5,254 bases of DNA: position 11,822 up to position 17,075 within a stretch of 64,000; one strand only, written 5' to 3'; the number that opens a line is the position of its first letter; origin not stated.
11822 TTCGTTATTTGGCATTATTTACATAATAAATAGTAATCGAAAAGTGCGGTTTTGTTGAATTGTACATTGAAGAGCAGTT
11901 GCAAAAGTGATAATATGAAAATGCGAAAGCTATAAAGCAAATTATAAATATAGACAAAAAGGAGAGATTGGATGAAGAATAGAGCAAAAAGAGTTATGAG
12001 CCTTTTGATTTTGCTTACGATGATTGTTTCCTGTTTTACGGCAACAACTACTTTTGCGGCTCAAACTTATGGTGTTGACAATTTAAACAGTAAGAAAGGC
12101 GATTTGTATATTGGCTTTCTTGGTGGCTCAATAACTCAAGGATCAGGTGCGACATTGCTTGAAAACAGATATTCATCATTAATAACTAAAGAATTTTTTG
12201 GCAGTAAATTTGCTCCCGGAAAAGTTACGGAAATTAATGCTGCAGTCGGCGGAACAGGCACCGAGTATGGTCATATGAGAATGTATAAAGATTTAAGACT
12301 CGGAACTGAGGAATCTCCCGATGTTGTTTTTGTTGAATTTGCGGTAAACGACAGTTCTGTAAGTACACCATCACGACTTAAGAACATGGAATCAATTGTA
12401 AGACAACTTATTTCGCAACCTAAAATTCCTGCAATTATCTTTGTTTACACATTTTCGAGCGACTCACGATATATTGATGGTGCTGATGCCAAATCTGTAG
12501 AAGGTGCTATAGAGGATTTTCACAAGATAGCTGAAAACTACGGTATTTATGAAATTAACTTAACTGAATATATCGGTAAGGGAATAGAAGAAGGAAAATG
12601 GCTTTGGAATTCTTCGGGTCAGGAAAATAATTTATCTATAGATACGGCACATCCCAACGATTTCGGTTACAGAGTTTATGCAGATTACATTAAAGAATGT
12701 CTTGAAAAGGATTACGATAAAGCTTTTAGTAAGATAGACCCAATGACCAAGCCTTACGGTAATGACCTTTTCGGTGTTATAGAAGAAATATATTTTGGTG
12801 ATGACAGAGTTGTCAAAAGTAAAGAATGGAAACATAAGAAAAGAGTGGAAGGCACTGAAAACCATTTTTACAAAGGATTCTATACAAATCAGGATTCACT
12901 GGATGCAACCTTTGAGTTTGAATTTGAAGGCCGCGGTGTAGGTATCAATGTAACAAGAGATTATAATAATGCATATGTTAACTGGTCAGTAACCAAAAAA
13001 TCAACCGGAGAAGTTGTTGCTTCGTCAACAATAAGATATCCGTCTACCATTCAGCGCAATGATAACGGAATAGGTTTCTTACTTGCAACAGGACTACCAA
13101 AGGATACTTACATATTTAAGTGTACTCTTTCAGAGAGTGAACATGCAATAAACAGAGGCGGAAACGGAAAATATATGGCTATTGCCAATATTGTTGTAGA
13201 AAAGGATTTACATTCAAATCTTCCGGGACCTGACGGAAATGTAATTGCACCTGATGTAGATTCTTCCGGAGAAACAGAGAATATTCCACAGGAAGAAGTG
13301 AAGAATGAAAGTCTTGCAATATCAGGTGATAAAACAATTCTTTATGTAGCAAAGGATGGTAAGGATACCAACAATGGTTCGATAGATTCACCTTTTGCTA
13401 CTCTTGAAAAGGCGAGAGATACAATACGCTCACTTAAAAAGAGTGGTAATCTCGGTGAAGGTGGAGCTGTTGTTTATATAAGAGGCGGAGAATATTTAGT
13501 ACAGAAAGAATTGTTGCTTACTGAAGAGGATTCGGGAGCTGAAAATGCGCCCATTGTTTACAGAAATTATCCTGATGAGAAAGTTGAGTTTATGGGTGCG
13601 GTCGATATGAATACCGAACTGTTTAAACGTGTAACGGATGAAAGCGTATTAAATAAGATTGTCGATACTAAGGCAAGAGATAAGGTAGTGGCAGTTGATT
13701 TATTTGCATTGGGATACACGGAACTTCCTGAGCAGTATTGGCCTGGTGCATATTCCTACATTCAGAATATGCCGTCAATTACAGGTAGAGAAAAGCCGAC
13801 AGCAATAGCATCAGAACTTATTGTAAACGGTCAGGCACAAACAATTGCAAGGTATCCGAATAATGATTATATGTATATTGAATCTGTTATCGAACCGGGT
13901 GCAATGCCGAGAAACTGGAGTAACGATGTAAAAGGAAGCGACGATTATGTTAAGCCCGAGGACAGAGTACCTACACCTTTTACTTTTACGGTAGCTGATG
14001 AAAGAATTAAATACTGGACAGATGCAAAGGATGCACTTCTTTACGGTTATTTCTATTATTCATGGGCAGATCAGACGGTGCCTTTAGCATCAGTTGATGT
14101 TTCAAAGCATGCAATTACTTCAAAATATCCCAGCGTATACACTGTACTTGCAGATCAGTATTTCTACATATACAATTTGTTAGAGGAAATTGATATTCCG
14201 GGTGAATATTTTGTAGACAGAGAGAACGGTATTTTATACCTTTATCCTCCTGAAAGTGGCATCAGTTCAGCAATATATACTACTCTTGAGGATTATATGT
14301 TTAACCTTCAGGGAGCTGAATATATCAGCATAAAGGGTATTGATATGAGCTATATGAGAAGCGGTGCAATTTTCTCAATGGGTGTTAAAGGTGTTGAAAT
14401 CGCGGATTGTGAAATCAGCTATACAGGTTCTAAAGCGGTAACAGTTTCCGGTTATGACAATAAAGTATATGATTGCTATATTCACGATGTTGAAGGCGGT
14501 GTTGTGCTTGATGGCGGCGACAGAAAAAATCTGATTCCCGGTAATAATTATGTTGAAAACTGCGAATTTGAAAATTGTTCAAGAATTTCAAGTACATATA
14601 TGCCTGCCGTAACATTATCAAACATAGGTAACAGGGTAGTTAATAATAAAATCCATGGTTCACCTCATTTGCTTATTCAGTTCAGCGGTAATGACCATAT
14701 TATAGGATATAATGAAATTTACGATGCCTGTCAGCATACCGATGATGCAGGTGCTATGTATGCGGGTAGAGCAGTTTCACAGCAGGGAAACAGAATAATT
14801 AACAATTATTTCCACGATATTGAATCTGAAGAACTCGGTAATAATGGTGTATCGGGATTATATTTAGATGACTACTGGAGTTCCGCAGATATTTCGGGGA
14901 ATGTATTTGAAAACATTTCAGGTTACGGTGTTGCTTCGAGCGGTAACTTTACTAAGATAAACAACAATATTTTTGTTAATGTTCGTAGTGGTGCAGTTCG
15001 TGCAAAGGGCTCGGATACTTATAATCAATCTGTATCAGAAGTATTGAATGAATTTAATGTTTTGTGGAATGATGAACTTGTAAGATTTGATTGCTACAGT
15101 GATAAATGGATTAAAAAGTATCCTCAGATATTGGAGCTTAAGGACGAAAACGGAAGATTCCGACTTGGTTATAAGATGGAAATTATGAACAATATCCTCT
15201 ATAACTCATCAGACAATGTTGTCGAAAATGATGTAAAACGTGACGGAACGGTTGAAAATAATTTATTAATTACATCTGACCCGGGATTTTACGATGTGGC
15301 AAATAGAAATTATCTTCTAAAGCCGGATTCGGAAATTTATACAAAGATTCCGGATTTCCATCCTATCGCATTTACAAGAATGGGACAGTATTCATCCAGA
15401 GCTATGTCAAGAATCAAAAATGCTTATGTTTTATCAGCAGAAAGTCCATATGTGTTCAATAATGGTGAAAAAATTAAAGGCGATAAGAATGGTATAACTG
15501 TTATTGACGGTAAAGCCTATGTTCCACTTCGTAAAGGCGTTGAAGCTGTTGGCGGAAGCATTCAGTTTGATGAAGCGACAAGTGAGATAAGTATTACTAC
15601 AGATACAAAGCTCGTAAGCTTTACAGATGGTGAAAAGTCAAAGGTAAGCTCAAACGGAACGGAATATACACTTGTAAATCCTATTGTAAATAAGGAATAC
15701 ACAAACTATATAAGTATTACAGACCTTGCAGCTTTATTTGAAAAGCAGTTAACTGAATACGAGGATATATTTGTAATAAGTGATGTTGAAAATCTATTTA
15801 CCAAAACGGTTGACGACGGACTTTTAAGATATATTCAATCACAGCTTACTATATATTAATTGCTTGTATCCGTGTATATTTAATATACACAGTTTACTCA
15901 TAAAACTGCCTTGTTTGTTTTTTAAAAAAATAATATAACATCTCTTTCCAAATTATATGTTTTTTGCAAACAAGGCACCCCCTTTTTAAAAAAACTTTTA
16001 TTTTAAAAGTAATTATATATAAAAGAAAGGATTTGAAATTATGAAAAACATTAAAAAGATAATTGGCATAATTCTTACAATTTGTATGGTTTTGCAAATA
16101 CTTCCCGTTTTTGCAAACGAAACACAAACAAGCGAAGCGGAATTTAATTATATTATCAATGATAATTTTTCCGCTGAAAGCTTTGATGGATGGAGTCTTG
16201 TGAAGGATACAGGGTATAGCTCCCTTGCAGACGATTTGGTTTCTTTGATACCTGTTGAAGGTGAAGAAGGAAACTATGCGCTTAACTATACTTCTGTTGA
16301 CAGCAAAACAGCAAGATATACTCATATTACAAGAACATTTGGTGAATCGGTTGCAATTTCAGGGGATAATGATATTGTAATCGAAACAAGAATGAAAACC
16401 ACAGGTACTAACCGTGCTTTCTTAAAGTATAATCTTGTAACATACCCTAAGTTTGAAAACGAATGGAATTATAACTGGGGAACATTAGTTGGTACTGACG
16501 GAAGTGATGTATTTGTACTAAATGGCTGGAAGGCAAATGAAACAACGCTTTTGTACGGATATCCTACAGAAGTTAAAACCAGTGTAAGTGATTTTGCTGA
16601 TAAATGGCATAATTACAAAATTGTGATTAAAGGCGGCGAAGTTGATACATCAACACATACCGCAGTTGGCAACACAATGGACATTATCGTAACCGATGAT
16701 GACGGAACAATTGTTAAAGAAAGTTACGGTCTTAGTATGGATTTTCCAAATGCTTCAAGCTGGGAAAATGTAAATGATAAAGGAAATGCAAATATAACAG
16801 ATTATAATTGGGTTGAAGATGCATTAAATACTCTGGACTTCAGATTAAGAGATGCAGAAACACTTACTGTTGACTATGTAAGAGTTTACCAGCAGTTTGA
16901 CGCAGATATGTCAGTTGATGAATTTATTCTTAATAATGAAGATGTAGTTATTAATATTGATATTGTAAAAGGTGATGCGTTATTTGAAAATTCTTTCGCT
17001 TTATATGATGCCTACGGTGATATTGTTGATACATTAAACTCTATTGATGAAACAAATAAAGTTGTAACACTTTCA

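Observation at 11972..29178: Paralogous arrays of giant modular surface proteins built from a repeated LamG-like module plus a right-handed beta-helix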

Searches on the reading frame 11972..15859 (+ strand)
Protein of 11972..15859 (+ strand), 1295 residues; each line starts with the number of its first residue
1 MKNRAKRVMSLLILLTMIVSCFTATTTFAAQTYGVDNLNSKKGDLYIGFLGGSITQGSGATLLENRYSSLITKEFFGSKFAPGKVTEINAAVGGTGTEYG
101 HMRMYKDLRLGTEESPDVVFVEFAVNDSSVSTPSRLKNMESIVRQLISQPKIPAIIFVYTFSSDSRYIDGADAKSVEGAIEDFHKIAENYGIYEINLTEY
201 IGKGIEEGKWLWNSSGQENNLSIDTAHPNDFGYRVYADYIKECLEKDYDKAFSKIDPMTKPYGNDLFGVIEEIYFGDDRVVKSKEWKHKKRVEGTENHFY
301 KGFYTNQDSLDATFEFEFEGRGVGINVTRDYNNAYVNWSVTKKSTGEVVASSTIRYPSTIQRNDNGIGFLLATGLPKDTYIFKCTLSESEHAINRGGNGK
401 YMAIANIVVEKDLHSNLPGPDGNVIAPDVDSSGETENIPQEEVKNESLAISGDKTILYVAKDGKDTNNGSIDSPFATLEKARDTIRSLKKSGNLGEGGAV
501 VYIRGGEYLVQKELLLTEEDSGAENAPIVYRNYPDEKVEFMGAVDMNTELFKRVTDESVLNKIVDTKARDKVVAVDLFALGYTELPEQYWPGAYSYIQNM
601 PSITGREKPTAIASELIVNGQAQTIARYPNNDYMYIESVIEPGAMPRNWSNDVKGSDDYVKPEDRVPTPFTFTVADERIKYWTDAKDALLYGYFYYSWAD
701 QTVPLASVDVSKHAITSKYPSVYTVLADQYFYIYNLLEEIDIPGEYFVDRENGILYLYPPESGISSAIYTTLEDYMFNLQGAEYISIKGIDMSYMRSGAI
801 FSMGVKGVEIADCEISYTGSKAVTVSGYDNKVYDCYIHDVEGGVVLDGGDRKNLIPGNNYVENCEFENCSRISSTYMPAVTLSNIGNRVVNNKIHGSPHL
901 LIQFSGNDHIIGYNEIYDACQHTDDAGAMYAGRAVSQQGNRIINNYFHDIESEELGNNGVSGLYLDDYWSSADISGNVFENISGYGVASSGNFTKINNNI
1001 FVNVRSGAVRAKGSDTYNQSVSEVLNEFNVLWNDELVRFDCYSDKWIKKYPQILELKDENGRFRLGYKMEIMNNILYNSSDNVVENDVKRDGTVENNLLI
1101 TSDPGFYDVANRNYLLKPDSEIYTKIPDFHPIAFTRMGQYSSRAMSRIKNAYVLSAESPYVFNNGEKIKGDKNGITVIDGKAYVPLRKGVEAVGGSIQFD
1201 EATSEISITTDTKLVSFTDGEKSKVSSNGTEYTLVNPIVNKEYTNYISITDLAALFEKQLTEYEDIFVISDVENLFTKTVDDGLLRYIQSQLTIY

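Call 3: search_protein_families(library=pfam, proteins=[window:11972-15859:+], max_evalue=0.01)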
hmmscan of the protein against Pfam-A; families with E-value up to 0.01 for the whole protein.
window:11972-15859:+ (1295 aa): 4 families
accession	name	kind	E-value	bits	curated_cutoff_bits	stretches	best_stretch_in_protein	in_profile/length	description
PF13472.12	Lipase_GDSL_2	-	1.8e-15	58.3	32.9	1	49-235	1-178/178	GDSL-like Lipase/Acylhydrolase family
PF13229.12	Beta_helix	-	9.3e-09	35.5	25.9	2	775-870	47-138/158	Right handed beta helix region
PF07833.16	Cu_amine_oxidN1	-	1.7e-08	34.8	24.2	1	1164-1259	3-96/108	Copper amine oxidase N-terminal domain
PF00657.28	Lipase_GDSL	-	0.00041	21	23.6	1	47-240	1-208/208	GDSL-like Lipase/Acylhydrolase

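Call 15: search_protein_families(library=ncbifam, proteins=[window:11972-15859:+], max_evalue=0.01)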
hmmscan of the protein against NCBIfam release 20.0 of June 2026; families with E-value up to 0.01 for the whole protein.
window:11972-15859:+ (1295 aa): 0 families

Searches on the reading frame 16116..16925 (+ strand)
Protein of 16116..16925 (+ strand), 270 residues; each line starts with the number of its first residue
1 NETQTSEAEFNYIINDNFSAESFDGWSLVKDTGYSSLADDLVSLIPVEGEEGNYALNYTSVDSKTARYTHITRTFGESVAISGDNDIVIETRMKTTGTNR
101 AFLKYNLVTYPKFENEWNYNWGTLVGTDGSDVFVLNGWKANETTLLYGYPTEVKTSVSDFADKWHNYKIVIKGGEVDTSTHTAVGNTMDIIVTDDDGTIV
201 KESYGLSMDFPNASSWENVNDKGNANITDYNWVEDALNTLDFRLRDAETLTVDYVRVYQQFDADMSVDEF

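Call 62: search_solved_structures(query=A4, max_evalue=10)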
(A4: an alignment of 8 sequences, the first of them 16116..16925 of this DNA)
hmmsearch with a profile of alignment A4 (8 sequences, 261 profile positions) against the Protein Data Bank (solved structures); distinct sequences matched with E-value up to 10: 4.
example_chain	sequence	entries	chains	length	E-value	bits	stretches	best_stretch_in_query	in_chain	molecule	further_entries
3qzr_A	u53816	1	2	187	0.29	13.7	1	41-91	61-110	3C protein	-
2mx0_A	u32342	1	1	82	0.92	12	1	190-242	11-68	Uncharacterized protein HP_0268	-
7vrd_A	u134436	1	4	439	1.7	11.2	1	85-134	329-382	Enolase 1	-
7v67_A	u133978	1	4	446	1.7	11.1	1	85-134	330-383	Enolase 1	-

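Call 63: find_homologous_proteins(query=A4, max_evalue=0.001)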
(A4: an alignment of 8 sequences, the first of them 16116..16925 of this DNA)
Query A4 (8 sequences) (270 aa, profile of the alignment): 1 proteins with E <= 0.001 among 3479 candidates.
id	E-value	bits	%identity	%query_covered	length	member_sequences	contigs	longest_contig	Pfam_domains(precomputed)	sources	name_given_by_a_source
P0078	6.1e-34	136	28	39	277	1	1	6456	-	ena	-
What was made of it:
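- Tried and rejected: Word-indexed homology search with the module profile returned one protein (call 63).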

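Call 71: predict_structure(alignment_id=A4)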
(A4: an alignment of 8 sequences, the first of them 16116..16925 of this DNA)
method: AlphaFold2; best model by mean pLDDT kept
length: 270 residues; sequences in the alignment: 8
mean_pLDDT: 74.3   pTM: 0.80
mean pLDDT of the five models: 74.3, 71.7, 70.8, 70.5, 69.8
residues with pLDDT >= 90: 87; 70-90: 86; 50-70: 43; < 50: 54
segments of 3 or more residues with pLDDT < 50: 1-7, 111-117, 137-152, 213-230, 265-270
pLDDT, mean of each block of 10 residues (from residue 1): 46 92 90 62 93 93 66 90 89 91 80 50 83 61 39 63 93 78 78 91 79 46 40 80 88 95 51
secondary structure, 60 per line:
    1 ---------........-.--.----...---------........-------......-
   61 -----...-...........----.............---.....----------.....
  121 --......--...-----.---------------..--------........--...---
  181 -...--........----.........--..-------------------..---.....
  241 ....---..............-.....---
elements in order: E10-17 E27-29 E42-46 E54-59 E70-80 E85-97 E101-105 H116-120 E123-128 E131-133 E165-172 E175-177 E182-184 E187-194 E199-207 E236-244 E248-261 H263-267

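Call 75: search_protein_representatives(alignment_id=A4)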
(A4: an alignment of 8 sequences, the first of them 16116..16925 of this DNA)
Query: 8 sequences, 261 profile positions. Proteins with E-value up to 0.001 (for the whole library): 60; up to 1e-10: 50; up to 1e-30: 33. The best 60 are listed.
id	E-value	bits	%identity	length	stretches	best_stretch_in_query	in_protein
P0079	1.0e-270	910.0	-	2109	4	3-255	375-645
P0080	4.6e-221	747.2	-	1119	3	1-261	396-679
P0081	4.7e-196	665.3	-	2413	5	2-251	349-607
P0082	5.6e-193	655.2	-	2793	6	1-253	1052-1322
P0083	5.0e-151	517.7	-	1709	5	2-255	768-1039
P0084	5.2e-136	468.5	-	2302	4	1-250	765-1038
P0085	8.3e-131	451.4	-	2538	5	3-251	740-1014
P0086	2.2e-125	433.6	-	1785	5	2-245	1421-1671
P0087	4.5e-107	373.6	-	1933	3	1-259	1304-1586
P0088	1.0e-93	329.9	-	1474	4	8-254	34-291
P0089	1.9e-86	306.0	-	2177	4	8-254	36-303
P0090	2.9e-83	295.6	-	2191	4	11-251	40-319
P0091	6.3e-82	291.2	-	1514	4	3-257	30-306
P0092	8.5e-79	280.9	-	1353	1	4-261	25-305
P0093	1.4e-76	273.6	-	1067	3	11-257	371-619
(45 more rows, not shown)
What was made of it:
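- Tried and rejected: The exhaustive search was needed (call 75).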

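Call 76: fold_search(model_id=the predicted structure, library=pdb)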
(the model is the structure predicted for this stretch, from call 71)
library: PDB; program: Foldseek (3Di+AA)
matches with E <= 10: 970; with E <= 0.001: 116
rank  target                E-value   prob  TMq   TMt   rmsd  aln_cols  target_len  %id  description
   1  5hca_A                2.9e-08  1.00  0.49  0.50   8.3       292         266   15  Globular Domain of the Entamoeba histolytica calreticulin in complex with glucose (released 2016-08-31)
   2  5hcb_A                1.3e-07  1.00  0.50  0.50   7.8       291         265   15  Globular Domain of the Entamoeba histolytica calreticulin in complex with glucose (released 2016-08-31)
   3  5hca_B                1.4e-07  1.00  0.45  0.46   9.5       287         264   15  Globular Domain of the Entamoeba histolytica calreticulin in complex with glucose (released 2016-08-31)
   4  3zvx_B                6.0e-07  1.00  0.44  0.48   8.5       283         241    9  STRUCTURE OF THE LECTIN FROM PLATYPODIUM ELEGANS IN COMPLEX WITH A TRIMANNOSIDE (released 2012-01-11)
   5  5hca_C                7.9e-07  1.00  0.44  0.45  10.0       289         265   16  Globular Domain of the Entamoeba histolytica calreticulin in complex with glucose (released 2016-08-31)
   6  8xvf_A                1.1e-06  1.00  0.47  0.50   7.7       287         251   14  Globular domain of Trichinella spiralis calreticulin (released 2024-04-03)
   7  5u38_A                1.1e-06  1.00  0.47  0.52   8.3       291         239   10  Crystal structure of native lectin from Platypodium elegans seeds (PELa) complexed with Man1-3Man-OMe. (released 2017-10-04)
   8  1sbf_A                1.1e-06  1.00  0.42  0.47   9.2       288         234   10  SOYBEAN AGGLUTININ (released 1998-04-22)
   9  1lu1_A                1.1e-06  1.00  0.42  0.44   8.8       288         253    9  THE STRUCTURE OF THE DOLICHOS BIFLORUS SEED LECTIN IN COMPLEX WITH THE FORSSMAN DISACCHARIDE (released 1998-12-09)
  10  5hcf_D                1.4e-06  1.00  0.44  0.44   9.5       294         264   13  T. cruzi calreticulin globular domain (released 2016-08-31)
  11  2gn3_A                1.6e-06  1.00  0.44  0.51   8.4       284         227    9  Metal-free (apo-PAL) in complex with alpha-D-Met-Man (released 2006-07-25)
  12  4d69_G                1.7e-06  1.00  0.45  0.51   8.3       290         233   11  SOYBEAN AGGLUTININ FROM GLYCINE MAX IN COMPLEX WITH THE ANTIGEN Tn (released 2014-11-19)
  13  4d69_B                1.7e-06  1.00  0.45  0.51   8.4       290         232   11  SOYBEAN AGGLUTININ FROM GLYCINE MAX IN COMPLEX WITH THE ANTIGEN Tn (released 2014-11-19)
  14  3wcs_A                1.8e-06  1.00  0.41  0.45   9.0       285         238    9  Crystal structure of plant lectin (ligand-bound form) (released 2014-04-09)
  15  3zyr_A                1.9e-06  1.00  0.47  0.52   8.4       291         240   10  Structure of the lectin from Platypodium elegans in complex with heptasaccharide (released 2012-01-11)
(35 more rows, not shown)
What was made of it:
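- On ConA-like lectin / LamG / CBM superfold: Foldseek hits to calreticulin and legume lectins, E 3e-8 to 1e-6 (call 76), on a model of pTM 0.80 and pLDDT 74 (call 71).
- Closest known: Legume lectins / calreticulin globular domain. Same: Best structural matches of the module model (E 3e-8 to 1e-6, TM about 0.45-0.5; call 76).
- Module model: pTM 0.80, matching legume lectins and calreticulin (calls 71, 76).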
